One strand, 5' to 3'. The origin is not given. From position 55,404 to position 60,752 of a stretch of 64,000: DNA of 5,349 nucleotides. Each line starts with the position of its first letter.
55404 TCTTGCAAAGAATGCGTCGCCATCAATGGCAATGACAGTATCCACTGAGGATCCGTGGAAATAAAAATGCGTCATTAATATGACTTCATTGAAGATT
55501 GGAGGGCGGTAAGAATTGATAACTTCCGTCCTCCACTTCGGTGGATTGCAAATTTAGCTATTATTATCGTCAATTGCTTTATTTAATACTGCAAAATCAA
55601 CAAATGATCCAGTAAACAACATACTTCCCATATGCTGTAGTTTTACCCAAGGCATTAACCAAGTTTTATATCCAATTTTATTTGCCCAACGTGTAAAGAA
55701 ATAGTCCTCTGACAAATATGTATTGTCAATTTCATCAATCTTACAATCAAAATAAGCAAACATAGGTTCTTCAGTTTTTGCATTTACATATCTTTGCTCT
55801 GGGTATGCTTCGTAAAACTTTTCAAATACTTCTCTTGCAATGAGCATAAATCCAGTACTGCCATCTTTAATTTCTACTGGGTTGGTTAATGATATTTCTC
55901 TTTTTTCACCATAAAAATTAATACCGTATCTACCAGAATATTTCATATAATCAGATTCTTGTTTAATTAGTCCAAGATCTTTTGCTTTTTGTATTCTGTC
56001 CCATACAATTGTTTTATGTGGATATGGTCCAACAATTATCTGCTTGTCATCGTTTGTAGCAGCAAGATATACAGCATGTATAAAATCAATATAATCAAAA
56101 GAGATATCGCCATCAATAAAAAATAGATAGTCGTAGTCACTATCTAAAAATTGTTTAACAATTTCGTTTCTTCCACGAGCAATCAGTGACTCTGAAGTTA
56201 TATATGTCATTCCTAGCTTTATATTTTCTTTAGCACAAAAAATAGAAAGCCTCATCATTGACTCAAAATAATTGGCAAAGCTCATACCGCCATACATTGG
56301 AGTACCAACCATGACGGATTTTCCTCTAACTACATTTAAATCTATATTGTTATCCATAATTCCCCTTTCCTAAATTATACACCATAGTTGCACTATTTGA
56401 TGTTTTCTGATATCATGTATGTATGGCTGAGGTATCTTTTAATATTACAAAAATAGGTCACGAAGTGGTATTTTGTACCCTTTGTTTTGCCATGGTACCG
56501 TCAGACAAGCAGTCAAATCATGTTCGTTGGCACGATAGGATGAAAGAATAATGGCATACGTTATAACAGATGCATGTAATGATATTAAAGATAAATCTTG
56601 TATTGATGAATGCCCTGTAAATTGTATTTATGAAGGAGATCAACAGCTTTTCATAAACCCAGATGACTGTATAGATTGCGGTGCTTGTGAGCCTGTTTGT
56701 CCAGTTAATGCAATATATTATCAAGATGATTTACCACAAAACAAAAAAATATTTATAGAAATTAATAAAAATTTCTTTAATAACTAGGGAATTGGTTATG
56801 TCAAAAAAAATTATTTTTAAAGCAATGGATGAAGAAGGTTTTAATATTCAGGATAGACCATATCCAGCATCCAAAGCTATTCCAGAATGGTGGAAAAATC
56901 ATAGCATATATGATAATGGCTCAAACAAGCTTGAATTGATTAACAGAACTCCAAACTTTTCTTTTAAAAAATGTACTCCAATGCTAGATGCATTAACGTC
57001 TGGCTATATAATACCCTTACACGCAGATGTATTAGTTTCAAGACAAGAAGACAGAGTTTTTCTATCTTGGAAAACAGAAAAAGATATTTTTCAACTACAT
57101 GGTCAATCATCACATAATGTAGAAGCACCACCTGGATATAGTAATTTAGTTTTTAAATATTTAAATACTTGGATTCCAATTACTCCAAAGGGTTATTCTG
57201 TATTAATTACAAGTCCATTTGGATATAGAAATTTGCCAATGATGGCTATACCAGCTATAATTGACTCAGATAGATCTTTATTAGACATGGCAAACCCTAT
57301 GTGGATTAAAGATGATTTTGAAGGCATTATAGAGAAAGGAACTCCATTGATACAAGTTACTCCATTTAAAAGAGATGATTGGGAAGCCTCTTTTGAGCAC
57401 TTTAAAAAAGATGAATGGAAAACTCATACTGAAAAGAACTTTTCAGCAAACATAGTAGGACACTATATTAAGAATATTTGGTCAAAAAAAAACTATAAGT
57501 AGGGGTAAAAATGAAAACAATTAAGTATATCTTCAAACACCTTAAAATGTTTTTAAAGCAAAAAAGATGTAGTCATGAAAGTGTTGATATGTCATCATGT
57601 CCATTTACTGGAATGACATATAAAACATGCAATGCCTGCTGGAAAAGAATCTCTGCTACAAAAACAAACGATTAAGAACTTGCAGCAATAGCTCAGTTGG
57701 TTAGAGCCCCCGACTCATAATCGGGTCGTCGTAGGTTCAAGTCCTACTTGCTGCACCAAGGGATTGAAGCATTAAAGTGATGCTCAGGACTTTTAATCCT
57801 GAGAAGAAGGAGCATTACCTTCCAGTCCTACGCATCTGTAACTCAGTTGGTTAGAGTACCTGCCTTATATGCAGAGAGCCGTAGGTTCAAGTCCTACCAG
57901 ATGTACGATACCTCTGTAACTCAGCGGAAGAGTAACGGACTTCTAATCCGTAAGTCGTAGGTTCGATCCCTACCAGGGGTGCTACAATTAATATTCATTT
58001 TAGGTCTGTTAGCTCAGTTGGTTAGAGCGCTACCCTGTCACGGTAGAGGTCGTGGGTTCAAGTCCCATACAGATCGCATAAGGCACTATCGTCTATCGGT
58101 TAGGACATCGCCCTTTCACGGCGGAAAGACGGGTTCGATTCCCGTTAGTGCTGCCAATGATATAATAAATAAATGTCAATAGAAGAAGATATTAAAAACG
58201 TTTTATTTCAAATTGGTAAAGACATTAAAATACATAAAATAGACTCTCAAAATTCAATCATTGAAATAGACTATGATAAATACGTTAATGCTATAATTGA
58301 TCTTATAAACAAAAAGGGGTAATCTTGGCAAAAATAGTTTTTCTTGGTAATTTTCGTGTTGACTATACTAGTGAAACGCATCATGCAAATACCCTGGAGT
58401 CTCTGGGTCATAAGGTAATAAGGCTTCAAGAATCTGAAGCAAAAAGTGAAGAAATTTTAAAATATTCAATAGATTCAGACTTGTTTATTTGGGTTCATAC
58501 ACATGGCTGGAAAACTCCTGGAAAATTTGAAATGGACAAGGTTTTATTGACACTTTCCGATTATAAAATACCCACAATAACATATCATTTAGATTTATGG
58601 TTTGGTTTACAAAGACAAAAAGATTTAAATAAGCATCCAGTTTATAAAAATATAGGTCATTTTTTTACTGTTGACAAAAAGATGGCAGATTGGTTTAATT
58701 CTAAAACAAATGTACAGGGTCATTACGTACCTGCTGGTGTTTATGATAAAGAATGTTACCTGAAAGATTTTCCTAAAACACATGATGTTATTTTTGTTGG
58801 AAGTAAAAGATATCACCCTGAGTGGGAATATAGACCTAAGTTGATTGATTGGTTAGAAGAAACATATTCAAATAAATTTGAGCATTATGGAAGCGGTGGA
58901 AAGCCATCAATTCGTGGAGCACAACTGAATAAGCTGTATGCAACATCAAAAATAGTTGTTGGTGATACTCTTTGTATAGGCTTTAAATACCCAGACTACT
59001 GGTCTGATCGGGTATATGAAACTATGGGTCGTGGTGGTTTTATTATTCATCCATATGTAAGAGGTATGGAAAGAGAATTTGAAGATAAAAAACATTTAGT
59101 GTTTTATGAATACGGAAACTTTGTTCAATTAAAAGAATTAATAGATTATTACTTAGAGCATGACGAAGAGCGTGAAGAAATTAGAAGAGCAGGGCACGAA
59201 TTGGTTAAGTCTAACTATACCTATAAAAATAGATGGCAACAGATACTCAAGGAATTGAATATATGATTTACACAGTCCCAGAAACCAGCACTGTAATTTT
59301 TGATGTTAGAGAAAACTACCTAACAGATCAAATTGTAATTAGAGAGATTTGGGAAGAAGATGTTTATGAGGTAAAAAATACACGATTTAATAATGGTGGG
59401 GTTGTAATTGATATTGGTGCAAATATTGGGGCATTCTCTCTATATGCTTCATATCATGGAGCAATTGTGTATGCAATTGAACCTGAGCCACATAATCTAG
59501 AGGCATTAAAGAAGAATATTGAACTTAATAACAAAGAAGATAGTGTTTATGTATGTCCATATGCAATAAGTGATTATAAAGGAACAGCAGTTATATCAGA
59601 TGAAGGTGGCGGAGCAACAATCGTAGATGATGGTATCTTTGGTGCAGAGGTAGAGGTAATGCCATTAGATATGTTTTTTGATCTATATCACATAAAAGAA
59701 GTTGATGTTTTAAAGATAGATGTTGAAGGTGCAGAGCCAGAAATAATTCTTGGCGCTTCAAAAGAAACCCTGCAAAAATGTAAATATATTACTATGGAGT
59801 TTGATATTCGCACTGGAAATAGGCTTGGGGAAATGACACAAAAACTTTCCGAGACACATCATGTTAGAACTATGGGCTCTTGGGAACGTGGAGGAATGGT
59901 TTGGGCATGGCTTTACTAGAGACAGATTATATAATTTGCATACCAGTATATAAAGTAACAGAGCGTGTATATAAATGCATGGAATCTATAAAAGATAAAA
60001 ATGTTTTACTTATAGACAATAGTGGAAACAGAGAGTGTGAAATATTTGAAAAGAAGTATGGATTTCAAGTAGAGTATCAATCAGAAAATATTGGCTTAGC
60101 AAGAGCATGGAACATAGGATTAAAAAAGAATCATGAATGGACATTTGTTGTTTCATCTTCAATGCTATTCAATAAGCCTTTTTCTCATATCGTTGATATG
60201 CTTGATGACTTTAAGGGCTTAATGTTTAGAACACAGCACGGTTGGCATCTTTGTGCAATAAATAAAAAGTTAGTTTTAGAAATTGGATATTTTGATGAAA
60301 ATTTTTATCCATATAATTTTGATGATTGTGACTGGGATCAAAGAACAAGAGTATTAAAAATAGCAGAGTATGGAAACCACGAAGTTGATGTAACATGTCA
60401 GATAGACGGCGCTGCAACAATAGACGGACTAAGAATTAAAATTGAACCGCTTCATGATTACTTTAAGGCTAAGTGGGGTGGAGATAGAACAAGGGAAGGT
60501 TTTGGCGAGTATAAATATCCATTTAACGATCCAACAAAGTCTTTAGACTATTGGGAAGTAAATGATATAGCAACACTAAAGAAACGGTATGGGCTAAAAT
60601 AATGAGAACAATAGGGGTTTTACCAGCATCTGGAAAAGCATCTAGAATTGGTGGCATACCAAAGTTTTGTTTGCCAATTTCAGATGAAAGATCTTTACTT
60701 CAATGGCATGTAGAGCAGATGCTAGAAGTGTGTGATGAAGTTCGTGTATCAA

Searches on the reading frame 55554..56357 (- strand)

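Call 68: search_protein_families(library=pfam, max_evalue=0.01, proteins=[window:55554-56357:-])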
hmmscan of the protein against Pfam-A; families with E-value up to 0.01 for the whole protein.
window:55554-56357:- (267 aa): 1 family
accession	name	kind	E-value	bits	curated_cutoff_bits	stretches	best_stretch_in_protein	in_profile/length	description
PF00535.33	Glycos_transf_2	-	0.0055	17.1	23.3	1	62-180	69-166/168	Glycosyl transferase family 2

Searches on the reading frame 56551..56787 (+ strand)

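Call 68: search_protein_families(library=pfam, max_evalue=0.01, proteins=[window:56551-56787:+])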
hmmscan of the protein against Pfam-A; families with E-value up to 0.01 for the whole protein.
window:56551-56787:+ (78 aa): 14 families
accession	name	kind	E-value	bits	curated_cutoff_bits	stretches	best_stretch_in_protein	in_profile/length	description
PF00037.32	Fer4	-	5.1e-12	45.5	21.1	1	34-56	2-24/24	4Fe-4S binding domain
PF12838.12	Fer4_7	-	8.2e-11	42.6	27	2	15-54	6-52/52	4Fe-4S dicluster domain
PF13237.11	Fer4_10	-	3.3e-08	33.8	25.5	2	4-51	4-53/53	4Fe-4S dicluster domain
PF12837.12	Fer4_6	-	5.7e-08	32.8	25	1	35-55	4-24/24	4Fe-4S binding domain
PF12797.12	Fer4_2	-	1.7e-07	31.1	24.5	1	34-52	4-22/22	4Fe-4S binding domain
PF13484.11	Fer4_16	-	3.3e-07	31.4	30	1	40-68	2-31/66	4Fe-4S double cluster binding domain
PF13187.11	Fer4_9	-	6.2e-06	26.6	27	1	15-55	6-52/52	4Fe-4S dicluster domain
PF25160.1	LdpA_Fe-S-bd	-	6.2e-06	26.3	27.6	1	15-57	7-45/49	LdpA Fe-S cluster-binding domain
PF12800.12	Fer4_4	-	1.4e-05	25.5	24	1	37-52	1-16/17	4Fe-4S binding domain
PF13183.11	Fer4_8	-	6.7e-05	23.8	27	1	38-57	3-22/68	4Fe-4S dicluster domain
PF14697.11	Fer4_21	-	0.00034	21.1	35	1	7-55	6-57/59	4Fe-4S dicluster domain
PF13534.11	Fer4_17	-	0.00051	21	22.2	0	38-53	44-59/61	4Fe-4S dicluster domain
PF12798.12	Fer4_3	-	0.00085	20.4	27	1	40-54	1-15/15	4Fe-4S binding domain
PF13247.11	Fer4_11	-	0.0021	18.7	26.2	1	4-67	5-71/100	4Fe-4S dicluster domain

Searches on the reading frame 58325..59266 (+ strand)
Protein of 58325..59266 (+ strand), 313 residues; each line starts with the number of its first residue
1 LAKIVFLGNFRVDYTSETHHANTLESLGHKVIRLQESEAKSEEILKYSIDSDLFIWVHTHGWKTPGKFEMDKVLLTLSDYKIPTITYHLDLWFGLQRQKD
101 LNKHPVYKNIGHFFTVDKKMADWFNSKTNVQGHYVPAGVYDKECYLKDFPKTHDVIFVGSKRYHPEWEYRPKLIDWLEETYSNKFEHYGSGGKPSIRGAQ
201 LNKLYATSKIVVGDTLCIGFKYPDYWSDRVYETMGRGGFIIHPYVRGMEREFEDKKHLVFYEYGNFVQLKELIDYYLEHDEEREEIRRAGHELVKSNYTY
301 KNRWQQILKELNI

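Call 68: search_protein_families(library=pfam, max_evalue=0.01, proteins=[window:58325-59266:+])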
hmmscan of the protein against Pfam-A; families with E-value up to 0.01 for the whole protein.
window:58325-59266:+ (313 aa): 1 family
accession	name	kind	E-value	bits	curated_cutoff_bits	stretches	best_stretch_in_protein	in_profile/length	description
PF13524.12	Glyco_trans_1_2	-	1.6e-24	86.9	25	1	172-308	4-143/144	Glycosyl transferase-like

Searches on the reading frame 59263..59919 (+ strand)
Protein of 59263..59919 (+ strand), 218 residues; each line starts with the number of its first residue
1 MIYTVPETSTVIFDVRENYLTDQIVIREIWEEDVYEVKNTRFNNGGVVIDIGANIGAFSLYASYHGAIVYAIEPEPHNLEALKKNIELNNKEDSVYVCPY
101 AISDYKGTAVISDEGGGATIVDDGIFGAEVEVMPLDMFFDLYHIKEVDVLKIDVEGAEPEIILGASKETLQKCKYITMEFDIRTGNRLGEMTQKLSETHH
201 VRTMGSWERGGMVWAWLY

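Call 68: search_protein_families(library=pfam, max_evalue=0.01, proteins=[window:59263-59919:+])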
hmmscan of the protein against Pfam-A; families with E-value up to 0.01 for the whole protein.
window:59263-59919:+ (218 aa): 4 families
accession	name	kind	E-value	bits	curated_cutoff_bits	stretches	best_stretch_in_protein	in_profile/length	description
PF05050.19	Methyltransf_21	-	1e-21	78.2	22.7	1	50-195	1-166/173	Methyltransferase FkbM domain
PF02475.24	TRM5-TYW2_MTfase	-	1.2e-08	35.5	28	1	42-97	34-91/164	TRM5/TYW2 methyltransferase domain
PF05575.17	V_cholerae_RfbT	-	0.00018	21.4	27.9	1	47-161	82-206/286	Vibrio cholerae RfbT protein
PF01728.25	FtsJ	-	0.0017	18.8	24.1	1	41-93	17-74/181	FtsJ-like methyltransferase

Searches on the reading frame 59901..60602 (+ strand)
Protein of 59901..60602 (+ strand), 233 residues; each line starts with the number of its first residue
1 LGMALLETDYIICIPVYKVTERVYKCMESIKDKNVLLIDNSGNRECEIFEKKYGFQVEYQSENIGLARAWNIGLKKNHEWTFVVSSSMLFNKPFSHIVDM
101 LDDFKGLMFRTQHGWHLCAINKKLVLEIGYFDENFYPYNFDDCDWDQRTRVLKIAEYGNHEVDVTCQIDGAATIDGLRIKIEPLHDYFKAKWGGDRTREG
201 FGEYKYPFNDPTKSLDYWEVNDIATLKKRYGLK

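Call 68: search_protein_families(library=pfam, max_evalue=0.01, proteins=[window:59901-60602:+])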
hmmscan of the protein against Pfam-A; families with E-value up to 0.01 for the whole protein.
window:59901-60602:+ (233 aa): 1 family
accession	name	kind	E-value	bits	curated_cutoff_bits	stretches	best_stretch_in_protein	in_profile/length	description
PF00535.33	Glycos_transf_2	-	0.00012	22.5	23.3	1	12-76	2-76/168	Glycosyl transferase family 2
